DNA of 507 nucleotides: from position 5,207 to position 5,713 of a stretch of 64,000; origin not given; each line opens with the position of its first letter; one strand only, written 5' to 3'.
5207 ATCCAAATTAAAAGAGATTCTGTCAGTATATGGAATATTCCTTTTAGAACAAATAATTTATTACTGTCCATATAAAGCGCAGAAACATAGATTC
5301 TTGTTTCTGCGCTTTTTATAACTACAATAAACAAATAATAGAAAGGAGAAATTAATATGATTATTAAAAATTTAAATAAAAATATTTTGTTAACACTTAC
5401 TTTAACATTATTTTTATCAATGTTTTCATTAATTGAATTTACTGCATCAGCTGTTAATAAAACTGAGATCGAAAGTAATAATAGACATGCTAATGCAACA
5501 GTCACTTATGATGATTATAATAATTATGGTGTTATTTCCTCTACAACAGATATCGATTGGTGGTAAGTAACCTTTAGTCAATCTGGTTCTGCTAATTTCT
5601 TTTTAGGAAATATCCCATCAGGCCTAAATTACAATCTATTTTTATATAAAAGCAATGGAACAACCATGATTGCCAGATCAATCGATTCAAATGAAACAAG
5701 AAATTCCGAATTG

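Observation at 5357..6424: In-frame TAA at the conserved DWYKF position of a PPC domain fused to a caspase-like His/Cys domain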

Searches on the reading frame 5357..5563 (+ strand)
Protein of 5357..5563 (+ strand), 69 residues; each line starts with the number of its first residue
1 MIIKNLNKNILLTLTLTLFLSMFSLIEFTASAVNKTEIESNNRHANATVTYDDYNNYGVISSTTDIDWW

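Call 61: list_cluster_members(proteins=[L004:7095-7982:+, L006:5850-6650:+, L007:1993-2889:+, L008:3779-4651:+, L009:1965-2936:+, L008:4783-5673:+, window:5357-5563:+, P0003, P0015])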
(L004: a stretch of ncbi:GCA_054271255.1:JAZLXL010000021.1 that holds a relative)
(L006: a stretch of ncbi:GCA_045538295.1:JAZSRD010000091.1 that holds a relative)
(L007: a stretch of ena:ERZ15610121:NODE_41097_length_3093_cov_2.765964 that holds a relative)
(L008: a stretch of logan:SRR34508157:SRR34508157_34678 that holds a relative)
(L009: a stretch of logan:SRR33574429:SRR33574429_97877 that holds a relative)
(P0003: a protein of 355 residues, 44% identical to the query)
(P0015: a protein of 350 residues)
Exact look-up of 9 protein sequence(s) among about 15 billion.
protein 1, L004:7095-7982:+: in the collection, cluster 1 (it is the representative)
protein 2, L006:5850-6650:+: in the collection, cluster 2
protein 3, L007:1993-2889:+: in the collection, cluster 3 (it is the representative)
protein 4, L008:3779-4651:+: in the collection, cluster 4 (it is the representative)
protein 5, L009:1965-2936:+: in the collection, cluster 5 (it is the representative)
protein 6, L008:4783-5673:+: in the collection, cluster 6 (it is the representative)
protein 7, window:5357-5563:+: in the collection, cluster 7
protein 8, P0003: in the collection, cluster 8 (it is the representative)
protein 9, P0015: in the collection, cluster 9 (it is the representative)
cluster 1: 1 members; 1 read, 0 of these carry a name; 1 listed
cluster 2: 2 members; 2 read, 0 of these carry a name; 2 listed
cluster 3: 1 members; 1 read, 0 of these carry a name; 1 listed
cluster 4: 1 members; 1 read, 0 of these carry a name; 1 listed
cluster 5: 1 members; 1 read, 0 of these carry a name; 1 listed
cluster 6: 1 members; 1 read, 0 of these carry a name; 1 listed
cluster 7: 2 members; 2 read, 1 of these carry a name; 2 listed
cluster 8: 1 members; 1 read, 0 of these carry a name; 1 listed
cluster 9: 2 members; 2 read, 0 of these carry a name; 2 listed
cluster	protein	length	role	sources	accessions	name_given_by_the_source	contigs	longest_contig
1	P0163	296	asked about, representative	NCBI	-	-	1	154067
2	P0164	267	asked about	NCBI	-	-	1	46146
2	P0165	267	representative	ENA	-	-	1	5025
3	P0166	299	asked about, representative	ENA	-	-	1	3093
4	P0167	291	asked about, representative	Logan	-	-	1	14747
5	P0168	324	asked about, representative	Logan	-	-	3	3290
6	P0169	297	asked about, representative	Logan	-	-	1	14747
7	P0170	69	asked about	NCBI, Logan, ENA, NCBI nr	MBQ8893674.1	MAG: hypothetical protein IJ043_04620 [Clostridia bacterium] | hypothetical protein [Clostridia bacterium]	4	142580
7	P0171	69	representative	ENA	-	-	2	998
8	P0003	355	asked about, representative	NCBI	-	-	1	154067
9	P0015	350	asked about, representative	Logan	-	-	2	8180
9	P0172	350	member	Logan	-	-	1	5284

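Call 98: search_protein_families(library=ncbifam, proteins=[P0163, P0168], max_evalue=0.01)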
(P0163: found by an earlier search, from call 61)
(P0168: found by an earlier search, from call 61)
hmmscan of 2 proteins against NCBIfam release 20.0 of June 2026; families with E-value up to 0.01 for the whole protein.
P0163 (296 aa): 0 families

P0168 (324 aa): 0 families
